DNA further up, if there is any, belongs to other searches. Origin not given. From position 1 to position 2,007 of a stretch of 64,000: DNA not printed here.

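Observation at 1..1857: Tail fibre gene with six 61-aa tandem repeats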

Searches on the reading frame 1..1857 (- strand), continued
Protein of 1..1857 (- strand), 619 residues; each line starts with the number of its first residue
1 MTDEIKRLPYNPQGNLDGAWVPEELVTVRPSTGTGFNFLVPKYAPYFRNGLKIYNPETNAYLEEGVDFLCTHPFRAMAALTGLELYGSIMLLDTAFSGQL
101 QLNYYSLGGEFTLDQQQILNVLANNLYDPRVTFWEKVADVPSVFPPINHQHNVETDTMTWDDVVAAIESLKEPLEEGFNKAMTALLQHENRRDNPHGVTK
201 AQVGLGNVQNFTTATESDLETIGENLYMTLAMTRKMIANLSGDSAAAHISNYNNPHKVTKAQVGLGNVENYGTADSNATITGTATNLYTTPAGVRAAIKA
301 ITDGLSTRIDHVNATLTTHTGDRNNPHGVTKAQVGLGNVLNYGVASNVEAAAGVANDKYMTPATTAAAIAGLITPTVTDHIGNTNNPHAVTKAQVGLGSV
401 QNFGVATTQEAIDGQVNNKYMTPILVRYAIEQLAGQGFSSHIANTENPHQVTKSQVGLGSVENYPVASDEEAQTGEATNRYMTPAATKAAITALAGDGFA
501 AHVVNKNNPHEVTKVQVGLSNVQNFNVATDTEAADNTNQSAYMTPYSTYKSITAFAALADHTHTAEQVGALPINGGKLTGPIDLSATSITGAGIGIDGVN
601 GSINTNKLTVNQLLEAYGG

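Call 46: fold_search(model_id=the predicted structure, library=pdb)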
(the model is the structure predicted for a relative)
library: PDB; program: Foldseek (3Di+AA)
matches with E <= 10: 257; with E <= 0.001: 3
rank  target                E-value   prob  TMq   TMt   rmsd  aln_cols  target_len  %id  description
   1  5iv5_AI               3.0e-06  0.95  0.06  0.07  47.1       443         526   16  Cryo-electron microscopy structure of the hexagonal pre-attachment T4 baseplate-tail tube complex (released 2016-05-18)
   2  9f4b_F2               1.3e-05  0.97  0.06  0.09  39.5       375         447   17  Pre-assembled baseplate cup of Klebsiella phage KP1 variant vB_Kpn_Lilla1 (released 2025-05-14)
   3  9f4b_F1               2.2e-05  0.99  0.06  0.09  32.4       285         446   17  Pre-assembled baseplate cup of Klebsiella phage KP1 variant vB_Kpn_Lilla1 (released 2025-05-14)
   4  5lye                  1.3e-02  0.41  0.05  0.12  39.6       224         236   16  Re-refined structure of the bacteriophage T4 short tail fibre PDB entry 1H6W containing 71 additionally identified resid (released 2018-01-17)
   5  5nxh_A                7.1e-02  0.13  0.04  0.05  31.3       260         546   16  Crystal structure of the carboxy-terminal region of the bacteriophage T4 proximal long tail fibre protein gp34, residu (released 2017-07-12)
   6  9ilp_a                2.0e-01  0.87  0.09  0.34   7.1       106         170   14  Structure of the bacteriophage T5 portal complex (released 2024-09-18)
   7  8fwe_R3               2.6e-01  0.23  0.07  0.23   8.7       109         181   13  Neck structure of Agrobacterium phage Milano, C3 symmetry (released 2023-12-06)
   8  5fpi_A                4.9e-01  0.02  0.04  0.08  18.1       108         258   15  Mu2 adaptin subunit of the AP2 adaptor (C-terminal domain) complexed with Integrin alpha4 internalisation peptide QYKS (released 2016-01-20)
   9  8zdp_v                5.5e-01  0.07  0.08  0.07  30.8       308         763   12  Cryo-EM structure of Mycobacteriophage Douge Central fiber (gp20) (released 2025-06-25)
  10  8zdq_v                5.5e-01  0.07  0.08  0.07  30.8       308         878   12  Cryo-EM structure of Mycobacteriophage Douge complete baseplate (gp13, gp17, gp23, gp16, gp18 and gp20) (released 2025-06-25)
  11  8fwe_T3               5.8e-01  0.15  0.07  0.23   9.1       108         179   13  Neck structure of Agrobacterium phage Milano, C3 symmetry (released 2023-12-06)
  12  1sxx                  7.8e-01  0.04  0.07  0.18  12.4       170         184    8  1.0 A Crystal Structure of D129A/L130A Mutant of Nitrophorin 4 Complexed with Nitric Oxide (released 2004-06-08)
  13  1nlq_C                7.8e-01  0.03  0.04  0.18  12.8       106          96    9  The crystal structure of Drosophila NLP-core provides insight into pentamer formation and histone binding (released 2003-03-01)
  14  3ml6_C                7.8e-01  0.02  0.05  0.07  17.0       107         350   13  a complex between Dishevelled2 and clathrin adaptor AP-2 (released 2010-08-11)
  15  8xhm                  8.3e-01  0.03  0.05  0.17  17.7       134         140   16  Crystal structure of Nocardia seriolae dUTP diphosphatase (released 2024-11-13)
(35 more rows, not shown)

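Call 51: find_encoding_contigs(protein=P0002, flank=8000, max_places=2)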
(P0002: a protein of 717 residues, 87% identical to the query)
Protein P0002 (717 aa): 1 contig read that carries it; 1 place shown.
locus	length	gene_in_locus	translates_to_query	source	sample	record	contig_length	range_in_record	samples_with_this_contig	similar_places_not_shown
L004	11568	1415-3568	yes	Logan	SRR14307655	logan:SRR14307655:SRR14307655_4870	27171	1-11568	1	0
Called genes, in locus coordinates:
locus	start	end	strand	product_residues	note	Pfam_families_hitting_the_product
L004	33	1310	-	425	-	-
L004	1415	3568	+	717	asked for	-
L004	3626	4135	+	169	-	-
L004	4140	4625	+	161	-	-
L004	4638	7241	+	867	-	-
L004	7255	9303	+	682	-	PF13884:Peptidase_S74 (weak)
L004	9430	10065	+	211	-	PF05838:Glyco_hydro_108, PF09374:PG_binding_3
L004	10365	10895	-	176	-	PF25613:DUF7941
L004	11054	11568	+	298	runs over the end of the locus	PF25613:DUF7941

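Call 66: search_protein_families(library=pfam, proteins=[L002:6974-9289:+], max_evalue=0.01)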
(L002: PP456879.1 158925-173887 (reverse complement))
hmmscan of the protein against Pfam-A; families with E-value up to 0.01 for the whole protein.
L002:6974-9289:+ (771 aa): 1 family
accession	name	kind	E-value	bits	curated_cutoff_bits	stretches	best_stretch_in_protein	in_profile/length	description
PF25390.1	WD40_RLD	-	0.00096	19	150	1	689-762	40-129/363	RCC1-like domain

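Call 67: search_protein_families(library=phrogs, proteins=[L002:6974-9289:+], max_evalue=0.00001)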
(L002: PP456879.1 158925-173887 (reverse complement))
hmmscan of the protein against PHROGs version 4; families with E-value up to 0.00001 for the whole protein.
L002:6974-9289:+ (771 aa): 17 families
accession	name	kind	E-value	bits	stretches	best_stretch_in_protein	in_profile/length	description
phrog_13857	-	tail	0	1297.1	1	1-763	1-743/743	tail protein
phrog_2163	-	head and packaging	8.2e-76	257.3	2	9-259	12-287/574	virion structural protein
phrog_28376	-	unknown function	7.4e-28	98.3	1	8-201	7-210/690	-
phrog_7557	-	head and packaging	2.6e-20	72.8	1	9-178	3-166/1221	virion structural protein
phrog_11029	-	tail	4.8e-20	72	2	241-291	37-87/892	tail protein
phrog_3573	-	unknown function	3.9e-19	69.2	1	103-237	3-110/1001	-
phrog_34368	-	unknown function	3.4e-14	53.7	1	181-289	38-153/344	-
phrog_8147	-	tail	1.2e-13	52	1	303-343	122-162/436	tail fiber protein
phrog_32939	-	unknown function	3.5e-13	50.4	0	306-343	315-352/497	-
phrog_7449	-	unknown function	2.3e-12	46.5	1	36-187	21-169/1714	-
phrog_19279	-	other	7.8e-12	45.3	0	183-229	376-422/794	phosphodiesterase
phrog_25620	-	tail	1e-11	45.8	1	165-268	202-280/348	tail collar fiber protein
phrog_26147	-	tail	5.3e-11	42.6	0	181-236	202-257/730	minor tail protein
phrog_5793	-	unknown function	1.8e-10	41.2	0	183-226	376-419/581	-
phrog_2712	-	tail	1.1e-08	34.9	0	169-262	243-330/700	tail fiber protein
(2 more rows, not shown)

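Call 72: search_solved_structures(query=L002:6974-9286:+, max_evalue=0.001)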
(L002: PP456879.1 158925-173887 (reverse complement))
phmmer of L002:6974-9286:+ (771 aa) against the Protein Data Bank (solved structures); distinct sequences matched with E-value up to 0.001: 1.
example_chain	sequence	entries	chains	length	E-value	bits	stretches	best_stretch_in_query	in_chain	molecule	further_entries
4gbf_A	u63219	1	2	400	2.1e-280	935.9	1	374-771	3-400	PHIKZ131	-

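Call 74: fold_search(model_id=the predicted structure, library=viral)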
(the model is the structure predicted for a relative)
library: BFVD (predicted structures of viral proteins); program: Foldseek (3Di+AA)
matches with E <= 10: 325; with E <= 0.001: 71
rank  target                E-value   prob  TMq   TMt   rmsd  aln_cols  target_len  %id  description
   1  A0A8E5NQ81            6.7e-52  1.00  0.21  0.14  68.3       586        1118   38  (no name in the UniProt tables at hand)
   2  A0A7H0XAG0            2.8e-50  1.00  0.21  0.20  52.5       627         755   36  (no name in the UniProt tables at hand)
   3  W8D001                9.2e-49  1.00  0.17  0.14  65.8       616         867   34  YomR [Erwinia phage PhiEaH1]
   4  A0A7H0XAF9            2.2e-46  1.00  0.19  0.14  34.9       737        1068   31  (no name in the UniProt tables at hand)
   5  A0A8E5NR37            2.4e-38  1.00  0.16  0.16  75.6       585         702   31  (no name in the UniProt tables at hand)
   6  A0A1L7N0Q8            5.4e-32  1.00  0.16  0.26  74.4       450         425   31  Virion structural protein [Ralstonia phage RP12]
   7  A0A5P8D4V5            5.6e-31  1.00  0.16  0.19  64.1       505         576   27  (no name in the UniProt tables at hand)
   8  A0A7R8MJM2            5.6e-27  1.00  0.18  0.27  70.5       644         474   22  YomR [Klebsiella phage vB_KvM-Eowyn]
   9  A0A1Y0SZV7            3.0e-25  1.00  0.19  0.19  37.4       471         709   24  Virion structural protein [Pseudomonas phage Noxifer]
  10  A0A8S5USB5            2.3e-22  1.00  0.18  0.16  35.4       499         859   21  Structural protein [Myoviridae sp. ctijX18]
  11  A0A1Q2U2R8            3.2e-20  1.00  0.15  0.14  53.2       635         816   19  Phage tail fiber protein [Vibrio phage pTD1]
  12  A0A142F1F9            6.7e-19  1.00  0.08  0.08  41.4       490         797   30  YomR-like protein [Bacillus phage Shbh1]
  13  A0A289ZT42            7.6e-19  1.00  0.16  0.44  28.6       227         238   34  YomR [Serratia phage vB_SmaM_ 2050HW]
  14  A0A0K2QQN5            1.1e-18  1.00  0.20  0.21  33.8       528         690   22  Uncharacterized protein [Ralstonia phage RSF1]
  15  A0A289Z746            1.4e-18  1.00  0.16  0.34  64.7       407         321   23  YomR [Serratia phage vB_SmaM_ 2050HW]
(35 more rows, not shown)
